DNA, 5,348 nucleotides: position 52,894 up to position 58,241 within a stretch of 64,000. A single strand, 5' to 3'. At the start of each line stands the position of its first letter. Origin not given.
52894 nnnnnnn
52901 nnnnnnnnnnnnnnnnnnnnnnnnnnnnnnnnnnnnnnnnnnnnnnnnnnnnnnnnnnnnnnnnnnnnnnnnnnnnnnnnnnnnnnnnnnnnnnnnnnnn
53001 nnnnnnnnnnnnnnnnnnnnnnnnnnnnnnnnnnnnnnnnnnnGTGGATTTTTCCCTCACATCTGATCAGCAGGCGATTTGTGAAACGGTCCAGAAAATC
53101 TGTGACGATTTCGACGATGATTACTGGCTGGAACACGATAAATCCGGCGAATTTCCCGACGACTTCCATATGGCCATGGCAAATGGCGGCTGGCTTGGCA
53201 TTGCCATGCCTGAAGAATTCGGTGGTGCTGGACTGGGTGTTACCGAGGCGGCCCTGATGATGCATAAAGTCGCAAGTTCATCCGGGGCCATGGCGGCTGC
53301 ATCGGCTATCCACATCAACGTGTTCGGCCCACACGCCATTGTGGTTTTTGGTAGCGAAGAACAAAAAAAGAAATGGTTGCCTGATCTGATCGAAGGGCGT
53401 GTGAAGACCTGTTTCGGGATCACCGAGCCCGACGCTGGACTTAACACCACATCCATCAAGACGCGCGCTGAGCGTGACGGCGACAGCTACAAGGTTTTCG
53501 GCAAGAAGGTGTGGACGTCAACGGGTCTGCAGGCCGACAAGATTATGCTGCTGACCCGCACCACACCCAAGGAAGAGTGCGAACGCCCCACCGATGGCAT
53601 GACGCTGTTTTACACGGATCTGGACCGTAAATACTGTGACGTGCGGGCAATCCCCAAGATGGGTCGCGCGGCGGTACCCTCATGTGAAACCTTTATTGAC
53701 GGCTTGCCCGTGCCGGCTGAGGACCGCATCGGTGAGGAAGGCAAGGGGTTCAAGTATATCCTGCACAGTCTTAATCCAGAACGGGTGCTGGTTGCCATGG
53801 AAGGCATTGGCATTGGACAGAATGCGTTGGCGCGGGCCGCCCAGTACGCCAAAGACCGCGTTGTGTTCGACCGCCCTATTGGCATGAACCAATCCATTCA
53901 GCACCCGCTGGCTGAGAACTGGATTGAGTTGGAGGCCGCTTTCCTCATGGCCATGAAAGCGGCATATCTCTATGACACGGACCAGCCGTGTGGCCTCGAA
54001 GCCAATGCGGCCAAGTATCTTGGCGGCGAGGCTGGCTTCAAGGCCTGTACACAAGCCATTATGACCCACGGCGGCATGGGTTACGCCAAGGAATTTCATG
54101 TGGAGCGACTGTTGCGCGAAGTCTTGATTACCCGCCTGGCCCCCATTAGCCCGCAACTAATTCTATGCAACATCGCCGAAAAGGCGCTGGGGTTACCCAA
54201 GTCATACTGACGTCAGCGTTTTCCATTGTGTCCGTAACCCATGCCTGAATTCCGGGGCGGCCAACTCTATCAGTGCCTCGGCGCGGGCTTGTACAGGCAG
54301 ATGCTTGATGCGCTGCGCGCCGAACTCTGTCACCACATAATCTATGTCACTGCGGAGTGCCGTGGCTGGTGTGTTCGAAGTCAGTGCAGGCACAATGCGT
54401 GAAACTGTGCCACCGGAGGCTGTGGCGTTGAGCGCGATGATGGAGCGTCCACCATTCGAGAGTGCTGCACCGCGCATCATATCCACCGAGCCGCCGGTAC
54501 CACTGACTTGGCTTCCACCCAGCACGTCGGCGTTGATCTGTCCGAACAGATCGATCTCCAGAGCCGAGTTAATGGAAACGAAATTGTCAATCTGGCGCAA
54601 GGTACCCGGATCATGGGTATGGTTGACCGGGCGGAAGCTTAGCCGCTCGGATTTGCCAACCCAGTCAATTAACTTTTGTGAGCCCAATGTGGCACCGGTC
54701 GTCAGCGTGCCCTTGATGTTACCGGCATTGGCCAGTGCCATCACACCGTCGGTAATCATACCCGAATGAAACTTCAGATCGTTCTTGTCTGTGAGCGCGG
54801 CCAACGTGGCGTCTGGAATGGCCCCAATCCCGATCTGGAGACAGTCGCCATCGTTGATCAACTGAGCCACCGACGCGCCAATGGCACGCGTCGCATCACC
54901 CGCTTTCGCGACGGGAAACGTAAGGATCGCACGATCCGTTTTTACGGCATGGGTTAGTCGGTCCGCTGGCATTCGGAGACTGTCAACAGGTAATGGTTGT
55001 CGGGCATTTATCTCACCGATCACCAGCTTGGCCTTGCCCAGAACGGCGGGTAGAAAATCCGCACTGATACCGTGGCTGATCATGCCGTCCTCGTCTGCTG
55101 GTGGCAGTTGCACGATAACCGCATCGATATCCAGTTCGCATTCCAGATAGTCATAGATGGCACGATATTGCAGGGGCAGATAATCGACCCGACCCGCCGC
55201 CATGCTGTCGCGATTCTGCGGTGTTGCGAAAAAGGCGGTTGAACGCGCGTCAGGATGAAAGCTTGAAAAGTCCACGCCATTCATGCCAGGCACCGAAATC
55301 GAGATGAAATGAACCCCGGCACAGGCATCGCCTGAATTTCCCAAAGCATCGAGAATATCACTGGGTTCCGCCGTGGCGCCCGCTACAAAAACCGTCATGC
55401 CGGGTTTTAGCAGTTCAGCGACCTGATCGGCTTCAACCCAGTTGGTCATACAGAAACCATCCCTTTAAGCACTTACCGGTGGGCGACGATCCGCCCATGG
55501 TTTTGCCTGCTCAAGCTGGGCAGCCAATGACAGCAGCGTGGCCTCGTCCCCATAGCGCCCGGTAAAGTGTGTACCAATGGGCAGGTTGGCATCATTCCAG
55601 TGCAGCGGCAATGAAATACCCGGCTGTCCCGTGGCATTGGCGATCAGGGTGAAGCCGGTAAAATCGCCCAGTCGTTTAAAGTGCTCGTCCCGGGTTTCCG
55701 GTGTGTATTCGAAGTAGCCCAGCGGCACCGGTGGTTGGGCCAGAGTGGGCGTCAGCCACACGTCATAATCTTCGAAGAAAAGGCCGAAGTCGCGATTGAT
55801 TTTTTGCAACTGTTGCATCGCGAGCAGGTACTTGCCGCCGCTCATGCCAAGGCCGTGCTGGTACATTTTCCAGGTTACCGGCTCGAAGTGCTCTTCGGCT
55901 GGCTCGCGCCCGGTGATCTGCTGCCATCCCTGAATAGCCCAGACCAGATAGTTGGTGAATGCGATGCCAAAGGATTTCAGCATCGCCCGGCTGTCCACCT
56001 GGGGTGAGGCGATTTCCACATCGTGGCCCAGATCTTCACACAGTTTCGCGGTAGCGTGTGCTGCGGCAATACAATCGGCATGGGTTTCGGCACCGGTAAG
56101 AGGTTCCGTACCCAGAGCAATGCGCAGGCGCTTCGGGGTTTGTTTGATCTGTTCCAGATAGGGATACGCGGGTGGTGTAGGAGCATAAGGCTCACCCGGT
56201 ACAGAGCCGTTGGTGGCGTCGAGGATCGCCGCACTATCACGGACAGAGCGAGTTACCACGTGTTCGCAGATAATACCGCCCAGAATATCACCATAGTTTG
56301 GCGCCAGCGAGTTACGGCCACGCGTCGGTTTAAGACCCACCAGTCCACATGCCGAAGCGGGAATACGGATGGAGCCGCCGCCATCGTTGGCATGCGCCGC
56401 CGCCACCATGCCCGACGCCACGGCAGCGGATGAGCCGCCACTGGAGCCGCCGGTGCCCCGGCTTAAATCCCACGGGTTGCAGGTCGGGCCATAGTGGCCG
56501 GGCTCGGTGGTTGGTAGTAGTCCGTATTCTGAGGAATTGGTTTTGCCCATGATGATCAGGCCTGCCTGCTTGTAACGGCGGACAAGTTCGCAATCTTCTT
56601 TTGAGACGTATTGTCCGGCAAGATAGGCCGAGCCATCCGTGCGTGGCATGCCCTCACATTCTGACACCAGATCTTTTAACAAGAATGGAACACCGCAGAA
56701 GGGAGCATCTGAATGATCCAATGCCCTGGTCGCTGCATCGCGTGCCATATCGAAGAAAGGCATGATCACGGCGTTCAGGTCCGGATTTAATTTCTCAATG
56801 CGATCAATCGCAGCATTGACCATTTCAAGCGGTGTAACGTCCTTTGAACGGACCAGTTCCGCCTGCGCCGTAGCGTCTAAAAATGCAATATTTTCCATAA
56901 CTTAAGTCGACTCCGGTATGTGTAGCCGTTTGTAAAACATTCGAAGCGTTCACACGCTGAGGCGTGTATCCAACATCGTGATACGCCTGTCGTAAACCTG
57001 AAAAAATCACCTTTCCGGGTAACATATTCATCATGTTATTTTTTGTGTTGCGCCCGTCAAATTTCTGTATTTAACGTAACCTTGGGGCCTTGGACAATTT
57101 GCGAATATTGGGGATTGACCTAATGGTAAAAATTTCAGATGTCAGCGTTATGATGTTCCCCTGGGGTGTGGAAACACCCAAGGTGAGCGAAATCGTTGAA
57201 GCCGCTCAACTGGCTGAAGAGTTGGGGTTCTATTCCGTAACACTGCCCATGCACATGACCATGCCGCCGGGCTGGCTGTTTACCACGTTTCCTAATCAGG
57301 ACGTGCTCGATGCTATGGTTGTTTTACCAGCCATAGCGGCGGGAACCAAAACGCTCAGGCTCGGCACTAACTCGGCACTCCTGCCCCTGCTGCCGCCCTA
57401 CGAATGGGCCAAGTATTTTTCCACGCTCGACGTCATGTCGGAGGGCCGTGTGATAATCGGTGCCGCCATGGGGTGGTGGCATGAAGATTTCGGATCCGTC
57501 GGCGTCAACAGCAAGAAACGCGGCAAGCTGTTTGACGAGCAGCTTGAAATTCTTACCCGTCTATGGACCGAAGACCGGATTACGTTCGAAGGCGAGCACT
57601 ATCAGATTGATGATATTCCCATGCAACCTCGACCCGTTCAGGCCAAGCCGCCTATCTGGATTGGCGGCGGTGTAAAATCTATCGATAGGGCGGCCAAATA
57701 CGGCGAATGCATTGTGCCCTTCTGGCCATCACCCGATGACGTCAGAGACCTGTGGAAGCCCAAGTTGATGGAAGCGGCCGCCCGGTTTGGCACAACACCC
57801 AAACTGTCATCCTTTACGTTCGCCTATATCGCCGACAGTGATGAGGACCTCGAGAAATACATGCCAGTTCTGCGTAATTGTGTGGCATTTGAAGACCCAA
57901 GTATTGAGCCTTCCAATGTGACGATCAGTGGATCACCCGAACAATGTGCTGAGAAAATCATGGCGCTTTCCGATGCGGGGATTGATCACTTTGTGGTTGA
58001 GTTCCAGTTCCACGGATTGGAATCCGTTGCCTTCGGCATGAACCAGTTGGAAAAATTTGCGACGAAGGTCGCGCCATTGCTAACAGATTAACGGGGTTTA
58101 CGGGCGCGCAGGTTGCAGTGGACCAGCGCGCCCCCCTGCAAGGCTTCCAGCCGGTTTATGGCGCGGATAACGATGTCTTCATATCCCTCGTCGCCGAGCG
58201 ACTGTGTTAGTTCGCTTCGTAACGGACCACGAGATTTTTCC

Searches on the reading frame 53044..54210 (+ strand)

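Call 23: search_protein_families(library=pfam, proteins=[window:53044-54210:+], max_evalue=0.00001)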
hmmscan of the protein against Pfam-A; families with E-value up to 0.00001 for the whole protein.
window:53044-54210:+ (388 aa): 4 families
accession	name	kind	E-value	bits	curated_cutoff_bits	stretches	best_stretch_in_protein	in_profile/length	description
PF00441.29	Acyl-CoA_dh_1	-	7.6e-36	123.9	22.4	1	233-365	1-133/150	Acyl-CoA dehydrogenase, C-terminal domain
PF02771.21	Acyl-CoA_dh_N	-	2.7e-27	95.8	22.9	1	6-118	1-112/113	Acyl-CoA dehydrogenase, N-terminal domain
PF02770.24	Acyl-CoA_dh_M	-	1.8e-15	57.3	33.3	1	123-219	1-95/97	Acyl-CoA dehydrogenase, middle domain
PF08028.16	Acyl-CoA_dh_2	-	6e-11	43.2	22.7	1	250-363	3-126/134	Acyl-CoA dehydrogenase, C-terminal domain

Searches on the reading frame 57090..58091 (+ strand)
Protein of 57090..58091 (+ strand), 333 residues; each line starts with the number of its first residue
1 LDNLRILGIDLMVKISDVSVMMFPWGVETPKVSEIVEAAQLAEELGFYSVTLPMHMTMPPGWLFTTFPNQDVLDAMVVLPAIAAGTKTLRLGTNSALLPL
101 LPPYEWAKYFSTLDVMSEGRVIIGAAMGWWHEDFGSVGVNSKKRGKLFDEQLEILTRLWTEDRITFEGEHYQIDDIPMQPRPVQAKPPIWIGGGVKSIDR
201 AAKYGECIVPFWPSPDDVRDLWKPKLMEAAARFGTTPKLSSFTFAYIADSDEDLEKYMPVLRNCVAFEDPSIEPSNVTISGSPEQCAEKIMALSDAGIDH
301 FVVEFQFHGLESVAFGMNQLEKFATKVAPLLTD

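Call 23: search_protein_families(library=pfam, proteins=[window:57090-58091:+], max_evalue=0.00001)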
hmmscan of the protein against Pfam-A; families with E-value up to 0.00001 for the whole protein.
window:57090-58091:+ (333 aa): 1 family
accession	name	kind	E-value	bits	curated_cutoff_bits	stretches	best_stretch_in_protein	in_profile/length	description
PF00296.26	Bac_luciferase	-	1.8e-48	166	27.9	1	28-258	17-241/314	Luciferase-like monooxygenase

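Call 59: search_protein_families(library=ncbifam, proteins=[window:57090-58091:+], max_evalue=1e-10)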
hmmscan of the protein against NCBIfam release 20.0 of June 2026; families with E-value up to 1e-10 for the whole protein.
window:57090-58091:+ (333 aa): 20 families
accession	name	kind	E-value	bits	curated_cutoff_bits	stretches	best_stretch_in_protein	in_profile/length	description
TIGR03619.1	F420_Rv2161c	subfamily_domain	1.9e-51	175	166.9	1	37-304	2-246/247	TIGR03619 family F420-dependent LLM class oxidoreductase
TIGR03560.1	F420_Rv1855c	subfamily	3.3e-31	108.8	231.4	1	31-221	11-204/227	TIGR03560 family F420-dependent LLM class oxidoreductase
TIGR04021.1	LLM_DMSO2_sfnG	equivalog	1.3e-24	87.2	382.95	1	64-256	52-247/350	dimethylsulfone monooxygenase SfnG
TIGR04020.1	seco_metab_LLM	subfamily_domain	1.7e-24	86.6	244.45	1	31-196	17-176/341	MupA/Atu3671 family FMN-dependent luciferase-like monooxygenase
TIGR03571.1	lucif_BA3436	subfamily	6.4e-24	84.7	303.9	1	28-212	26-208/304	TIGR03571 family LLM class oxidoreductase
TIGR03858.1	LLM_2I7G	subfamily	3.4e-22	78.9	462.25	1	72-209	55-195/337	Atu2307/SP_0267 family LLM class monooxygenase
TIGR03621.1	F420_MSMEG_2516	subfamily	1.5e-18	67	213.15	1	31-197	12-162/295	TIGR03621 family F420-dependent LLM class oxidoreductase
TIGR03854.1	F420_MSMEG_3544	hypoth_equivalog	3.7e-16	59.3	295.6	1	74-307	42-270/290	TIGR03854 family LLM class F420-dependent oxidoreductase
NF052254.1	luciferase_Alph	exception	6.5e-16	58.5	600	1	34-265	23-246/354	luciferase subunit alpha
NF002619.0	PRK02271.1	equivalog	4.6e-15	55.7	276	1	31-267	12-232/329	5,10-methylenetetrahydromethanopterin reductase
TIGR03559.1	F420_Rv3520c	subfamily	3.5e-14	52.6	335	1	73-267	38-245/325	LLM class F420-dependent oxidoreductase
TIGR04036.1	LLM_CE1758_fam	subfamily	3.5e-14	52.4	479.1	1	28-331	23-331/355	CE1758 family FMN-dependent luciferase-like monooxygenase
TIGR03565.1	alk_sulf_monoox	equivalog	5.6e-14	51.9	518.2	1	70-220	50-203/346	FMNH2-dependent alkanesulfonate monooxygenase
NF001939.1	PRK00719.1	subfamily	4e-13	48.9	510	0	70-220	50-203/373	alkanesulfonate monooxygenase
TIGR03860.1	FMN_nitrolo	subfamily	9.2e-13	47.8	279.7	0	71-159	69-160/422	NtaA/DmoA family FMN-dependent monooxygenase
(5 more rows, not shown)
